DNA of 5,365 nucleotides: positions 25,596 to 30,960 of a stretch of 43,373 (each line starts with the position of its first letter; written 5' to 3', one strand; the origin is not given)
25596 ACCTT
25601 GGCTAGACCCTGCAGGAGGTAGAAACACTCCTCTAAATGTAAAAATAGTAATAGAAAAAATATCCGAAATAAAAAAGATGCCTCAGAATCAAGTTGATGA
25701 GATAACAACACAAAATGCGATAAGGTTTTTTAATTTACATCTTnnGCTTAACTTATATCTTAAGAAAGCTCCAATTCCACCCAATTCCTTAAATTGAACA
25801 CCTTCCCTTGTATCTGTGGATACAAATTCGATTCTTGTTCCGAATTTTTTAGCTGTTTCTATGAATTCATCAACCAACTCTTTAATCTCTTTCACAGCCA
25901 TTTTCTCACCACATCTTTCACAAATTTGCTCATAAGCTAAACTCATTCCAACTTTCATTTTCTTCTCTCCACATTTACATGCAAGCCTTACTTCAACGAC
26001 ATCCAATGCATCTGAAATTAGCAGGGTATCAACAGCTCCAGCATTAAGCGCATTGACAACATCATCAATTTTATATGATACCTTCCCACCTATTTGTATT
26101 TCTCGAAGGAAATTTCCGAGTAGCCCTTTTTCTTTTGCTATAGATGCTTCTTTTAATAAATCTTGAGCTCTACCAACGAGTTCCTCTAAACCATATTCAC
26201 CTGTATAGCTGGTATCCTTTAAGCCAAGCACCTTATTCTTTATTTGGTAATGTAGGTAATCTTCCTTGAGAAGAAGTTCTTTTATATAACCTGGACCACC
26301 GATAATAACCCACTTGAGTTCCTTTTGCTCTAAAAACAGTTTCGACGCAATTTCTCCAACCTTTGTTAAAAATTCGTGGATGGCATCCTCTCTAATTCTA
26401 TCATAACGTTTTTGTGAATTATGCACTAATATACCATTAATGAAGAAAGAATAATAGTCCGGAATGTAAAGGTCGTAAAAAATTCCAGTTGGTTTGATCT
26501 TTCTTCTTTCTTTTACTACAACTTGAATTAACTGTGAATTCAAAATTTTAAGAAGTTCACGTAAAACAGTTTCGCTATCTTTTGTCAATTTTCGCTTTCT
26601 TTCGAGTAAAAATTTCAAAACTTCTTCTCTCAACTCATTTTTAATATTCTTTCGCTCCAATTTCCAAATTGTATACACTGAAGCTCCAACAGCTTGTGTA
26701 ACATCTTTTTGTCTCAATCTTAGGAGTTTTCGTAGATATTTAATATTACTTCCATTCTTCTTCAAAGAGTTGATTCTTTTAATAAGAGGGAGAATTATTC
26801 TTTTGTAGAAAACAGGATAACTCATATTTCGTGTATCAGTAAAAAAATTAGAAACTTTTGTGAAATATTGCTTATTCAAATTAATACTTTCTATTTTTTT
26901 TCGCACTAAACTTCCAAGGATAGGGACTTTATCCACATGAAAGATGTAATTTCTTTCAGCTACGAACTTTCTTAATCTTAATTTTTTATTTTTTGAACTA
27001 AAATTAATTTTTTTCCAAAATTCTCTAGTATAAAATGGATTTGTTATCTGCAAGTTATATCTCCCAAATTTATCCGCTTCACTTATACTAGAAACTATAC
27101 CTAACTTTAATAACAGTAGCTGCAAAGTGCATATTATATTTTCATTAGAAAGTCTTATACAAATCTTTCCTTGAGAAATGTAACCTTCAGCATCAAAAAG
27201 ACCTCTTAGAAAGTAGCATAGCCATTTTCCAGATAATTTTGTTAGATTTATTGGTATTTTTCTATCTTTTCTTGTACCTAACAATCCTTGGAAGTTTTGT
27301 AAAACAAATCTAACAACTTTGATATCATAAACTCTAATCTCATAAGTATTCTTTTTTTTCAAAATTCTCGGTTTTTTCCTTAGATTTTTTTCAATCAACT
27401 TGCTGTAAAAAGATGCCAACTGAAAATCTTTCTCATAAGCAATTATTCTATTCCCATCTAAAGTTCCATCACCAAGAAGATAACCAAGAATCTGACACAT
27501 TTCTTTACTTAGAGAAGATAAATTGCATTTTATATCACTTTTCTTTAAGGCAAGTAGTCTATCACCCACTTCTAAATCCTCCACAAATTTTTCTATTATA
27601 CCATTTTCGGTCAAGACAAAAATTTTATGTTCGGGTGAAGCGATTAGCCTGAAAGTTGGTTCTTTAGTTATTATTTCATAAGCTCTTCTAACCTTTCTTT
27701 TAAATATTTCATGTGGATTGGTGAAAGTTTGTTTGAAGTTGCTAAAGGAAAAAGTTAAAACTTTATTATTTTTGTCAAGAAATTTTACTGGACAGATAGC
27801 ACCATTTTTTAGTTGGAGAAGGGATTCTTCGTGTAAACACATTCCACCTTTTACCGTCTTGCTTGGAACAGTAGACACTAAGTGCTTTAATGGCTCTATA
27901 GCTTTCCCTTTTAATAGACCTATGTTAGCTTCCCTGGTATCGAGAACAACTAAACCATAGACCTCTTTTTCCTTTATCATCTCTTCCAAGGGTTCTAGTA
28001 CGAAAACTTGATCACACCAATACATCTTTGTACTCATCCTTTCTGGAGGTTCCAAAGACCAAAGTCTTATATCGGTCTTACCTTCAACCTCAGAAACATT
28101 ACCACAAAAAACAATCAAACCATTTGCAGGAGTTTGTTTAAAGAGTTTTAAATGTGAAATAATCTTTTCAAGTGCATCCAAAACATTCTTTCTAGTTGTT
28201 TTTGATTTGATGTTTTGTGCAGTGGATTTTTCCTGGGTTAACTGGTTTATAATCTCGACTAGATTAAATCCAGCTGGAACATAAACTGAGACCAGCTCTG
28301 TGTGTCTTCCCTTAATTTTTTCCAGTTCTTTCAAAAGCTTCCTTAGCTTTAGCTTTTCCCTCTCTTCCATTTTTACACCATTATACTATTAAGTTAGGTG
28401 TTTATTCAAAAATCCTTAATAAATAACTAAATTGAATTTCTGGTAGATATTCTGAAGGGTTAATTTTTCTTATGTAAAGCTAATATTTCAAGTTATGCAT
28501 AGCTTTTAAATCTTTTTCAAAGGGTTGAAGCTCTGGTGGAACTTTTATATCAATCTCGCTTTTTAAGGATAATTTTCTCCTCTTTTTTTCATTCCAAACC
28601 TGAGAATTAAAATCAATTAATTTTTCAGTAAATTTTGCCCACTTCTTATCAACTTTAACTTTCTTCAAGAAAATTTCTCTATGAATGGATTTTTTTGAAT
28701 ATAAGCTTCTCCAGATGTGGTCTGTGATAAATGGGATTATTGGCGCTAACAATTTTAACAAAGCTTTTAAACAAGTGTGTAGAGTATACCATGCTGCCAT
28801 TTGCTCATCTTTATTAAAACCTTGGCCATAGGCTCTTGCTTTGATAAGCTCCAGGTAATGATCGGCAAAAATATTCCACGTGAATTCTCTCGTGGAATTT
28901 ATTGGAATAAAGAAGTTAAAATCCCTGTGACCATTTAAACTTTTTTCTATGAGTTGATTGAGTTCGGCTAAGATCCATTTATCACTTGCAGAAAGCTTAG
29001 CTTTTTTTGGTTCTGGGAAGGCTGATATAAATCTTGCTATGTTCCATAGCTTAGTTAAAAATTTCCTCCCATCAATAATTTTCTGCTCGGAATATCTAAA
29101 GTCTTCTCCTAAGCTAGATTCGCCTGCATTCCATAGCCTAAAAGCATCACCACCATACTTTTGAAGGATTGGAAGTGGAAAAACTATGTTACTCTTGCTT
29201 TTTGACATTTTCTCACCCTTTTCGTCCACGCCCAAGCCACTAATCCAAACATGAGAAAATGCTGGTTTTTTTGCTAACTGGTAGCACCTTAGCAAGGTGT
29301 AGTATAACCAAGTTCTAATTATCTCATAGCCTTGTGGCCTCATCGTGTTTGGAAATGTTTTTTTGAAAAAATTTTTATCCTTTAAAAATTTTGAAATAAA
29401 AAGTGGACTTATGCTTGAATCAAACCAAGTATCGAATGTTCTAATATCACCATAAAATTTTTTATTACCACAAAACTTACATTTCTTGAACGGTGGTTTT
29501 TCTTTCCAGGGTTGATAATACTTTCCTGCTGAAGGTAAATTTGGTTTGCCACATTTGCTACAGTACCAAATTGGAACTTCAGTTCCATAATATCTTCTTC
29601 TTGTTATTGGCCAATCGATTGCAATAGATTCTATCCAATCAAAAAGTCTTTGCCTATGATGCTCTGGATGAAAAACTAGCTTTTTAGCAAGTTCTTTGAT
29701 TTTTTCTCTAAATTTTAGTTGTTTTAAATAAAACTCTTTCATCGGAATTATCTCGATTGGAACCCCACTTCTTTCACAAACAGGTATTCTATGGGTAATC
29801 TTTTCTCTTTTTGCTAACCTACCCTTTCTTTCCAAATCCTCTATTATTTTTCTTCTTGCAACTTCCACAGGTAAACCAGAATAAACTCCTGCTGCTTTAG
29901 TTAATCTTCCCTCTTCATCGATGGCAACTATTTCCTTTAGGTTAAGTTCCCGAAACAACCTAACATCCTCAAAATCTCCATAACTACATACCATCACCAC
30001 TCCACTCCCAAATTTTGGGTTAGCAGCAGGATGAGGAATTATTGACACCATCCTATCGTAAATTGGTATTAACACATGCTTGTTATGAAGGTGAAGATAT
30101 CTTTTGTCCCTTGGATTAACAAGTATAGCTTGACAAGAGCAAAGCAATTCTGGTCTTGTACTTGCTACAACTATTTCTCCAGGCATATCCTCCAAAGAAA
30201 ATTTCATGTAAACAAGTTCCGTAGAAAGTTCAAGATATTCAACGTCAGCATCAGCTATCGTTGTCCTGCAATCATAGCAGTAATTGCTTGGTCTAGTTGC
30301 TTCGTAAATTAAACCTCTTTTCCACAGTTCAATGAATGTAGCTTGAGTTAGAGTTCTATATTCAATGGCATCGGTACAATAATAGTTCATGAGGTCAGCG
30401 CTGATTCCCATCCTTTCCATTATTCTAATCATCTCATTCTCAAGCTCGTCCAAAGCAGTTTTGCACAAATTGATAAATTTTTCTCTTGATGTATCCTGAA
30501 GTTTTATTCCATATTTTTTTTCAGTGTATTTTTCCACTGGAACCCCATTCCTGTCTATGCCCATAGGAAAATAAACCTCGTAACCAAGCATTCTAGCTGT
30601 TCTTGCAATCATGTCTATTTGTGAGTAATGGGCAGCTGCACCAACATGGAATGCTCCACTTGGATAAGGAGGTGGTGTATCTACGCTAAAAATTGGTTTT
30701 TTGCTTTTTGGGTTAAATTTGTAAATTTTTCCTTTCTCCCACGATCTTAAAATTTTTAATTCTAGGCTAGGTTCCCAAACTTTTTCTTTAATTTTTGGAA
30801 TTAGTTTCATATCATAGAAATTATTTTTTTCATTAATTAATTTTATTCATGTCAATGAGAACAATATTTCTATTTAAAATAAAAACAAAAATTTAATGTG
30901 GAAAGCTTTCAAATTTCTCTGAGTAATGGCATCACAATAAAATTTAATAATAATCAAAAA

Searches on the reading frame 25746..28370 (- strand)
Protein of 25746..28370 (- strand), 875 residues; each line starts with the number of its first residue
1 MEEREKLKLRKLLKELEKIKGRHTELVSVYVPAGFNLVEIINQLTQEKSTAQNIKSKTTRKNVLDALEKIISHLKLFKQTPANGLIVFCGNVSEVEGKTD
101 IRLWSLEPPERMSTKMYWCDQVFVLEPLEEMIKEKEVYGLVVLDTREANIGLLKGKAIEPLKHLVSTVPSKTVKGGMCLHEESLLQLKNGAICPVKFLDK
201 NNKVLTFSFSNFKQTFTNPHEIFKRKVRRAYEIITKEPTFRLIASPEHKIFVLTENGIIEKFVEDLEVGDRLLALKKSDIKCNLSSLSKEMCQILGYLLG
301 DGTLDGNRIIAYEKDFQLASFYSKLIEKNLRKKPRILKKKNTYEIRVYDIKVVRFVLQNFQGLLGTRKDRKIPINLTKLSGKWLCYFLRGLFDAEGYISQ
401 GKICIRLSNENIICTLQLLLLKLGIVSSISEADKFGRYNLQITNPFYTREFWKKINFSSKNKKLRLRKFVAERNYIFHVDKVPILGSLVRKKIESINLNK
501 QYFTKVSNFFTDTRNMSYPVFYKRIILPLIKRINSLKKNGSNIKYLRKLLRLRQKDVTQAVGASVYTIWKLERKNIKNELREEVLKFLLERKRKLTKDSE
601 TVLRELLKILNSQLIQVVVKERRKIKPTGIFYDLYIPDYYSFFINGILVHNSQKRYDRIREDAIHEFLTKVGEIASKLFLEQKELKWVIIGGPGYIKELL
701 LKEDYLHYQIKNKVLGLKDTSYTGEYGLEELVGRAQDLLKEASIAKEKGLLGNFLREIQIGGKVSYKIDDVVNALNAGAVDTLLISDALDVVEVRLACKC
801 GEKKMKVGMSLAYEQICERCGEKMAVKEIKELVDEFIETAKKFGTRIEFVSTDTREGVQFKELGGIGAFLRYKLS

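Call 30: search_protein_families(library=pfam, proteins=[window:25746-28370:-])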
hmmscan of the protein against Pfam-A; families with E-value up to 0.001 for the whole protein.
window:25746-28370:- (875 aa): 7 families
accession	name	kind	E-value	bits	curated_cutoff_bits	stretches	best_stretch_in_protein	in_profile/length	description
PF03464.20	eRF1_2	-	1.5e-32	113.1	27.1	2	651-741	41-133/133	eRF1 domain 2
PF03465.20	eRF1_3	-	3.1e-23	82.7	25.8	1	744-874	1-106/106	eRF1 domain 3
PF03463.20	eRF1_1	-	9.4e-18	64.8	23.8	1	10-132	1-123/123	eRF1 domain 1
PF14890.11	Intein_splicing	-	2.6e-15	57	35.8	1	199-651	18-155/155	Intein splicing domain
PF14528.11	LAGLIDADG_3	-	8e-14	52.1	22.5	1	385-455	4-81/82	LAGLIDADG-like domain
PF18854.6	baeRF_family10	-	3.8e-06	27.7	27.1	0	652-700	60-107/143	Bacterial archaeo-eukaryotic release factor family 10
PF18859.6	acVLRF1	-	0.00047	20.8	27.1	0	652-709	43-98/130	Actinobacteria/chloroflexi VLRF1 release factor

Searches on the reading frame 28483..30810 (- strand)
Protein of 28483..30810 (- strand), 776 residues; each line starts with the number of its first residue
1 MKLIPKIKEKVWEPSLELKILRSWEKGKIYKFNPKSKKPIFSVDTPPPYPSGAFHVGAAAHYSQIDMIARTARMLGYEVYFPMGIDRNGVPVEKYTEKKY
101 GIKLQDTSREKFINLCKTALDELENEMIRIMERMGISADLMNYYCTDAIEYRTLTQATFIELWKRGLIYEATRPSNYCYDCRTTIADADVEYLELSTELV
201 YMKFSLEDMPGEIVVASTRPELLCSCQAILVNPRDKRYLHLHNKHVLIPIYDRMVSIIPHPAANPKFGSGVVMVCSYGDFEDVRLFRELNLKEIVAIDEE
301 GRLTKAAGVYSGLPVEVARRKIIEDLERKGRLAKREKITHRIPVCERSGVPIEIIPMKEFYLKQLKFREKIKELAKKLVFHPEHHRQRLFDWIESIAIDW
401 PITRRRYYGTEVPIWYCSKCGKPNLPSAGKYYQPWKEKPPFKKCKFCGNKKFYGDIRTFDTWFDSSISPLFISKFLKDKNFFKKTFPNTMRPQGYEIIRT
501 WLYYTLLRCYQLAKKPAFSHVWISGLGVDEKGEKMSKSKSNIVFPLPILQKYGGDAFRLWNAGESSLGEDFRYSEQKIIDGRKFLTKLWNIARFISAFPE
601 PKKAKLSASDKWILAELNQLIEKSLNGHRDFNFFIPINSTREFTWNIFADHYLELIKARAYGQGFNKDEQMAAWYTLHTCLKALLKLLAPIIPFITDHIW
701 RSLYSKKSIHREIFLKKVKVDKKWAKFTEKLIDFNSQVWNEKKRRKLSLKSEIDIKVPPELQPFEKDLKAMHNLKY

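Call 30: search_protein_families(library=pfam, proteins=[window:28483-30810:-])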
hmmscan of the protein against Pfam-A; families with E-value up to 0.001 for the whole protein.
window:28483-30810:- (776 aa): 3 families
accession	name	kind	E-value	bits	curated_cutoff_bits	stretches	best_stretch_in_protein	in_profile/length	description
PF00133.28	tRNA-synt_1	-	1.8e-73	248.1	22.7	1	20-572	2-412/414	tRNA synthetases class I (I, L, M and V)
PF08264.19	Anticodon_1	-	1.8e-29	103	25.1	1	610-755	1-146/148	Anticodon-binding domain of tRNA ligase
PF09334.17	tRNA-synt_1g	-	1.1e-23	84.1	20.1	2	43-191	3-136/391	tRNA synthetases class I (M)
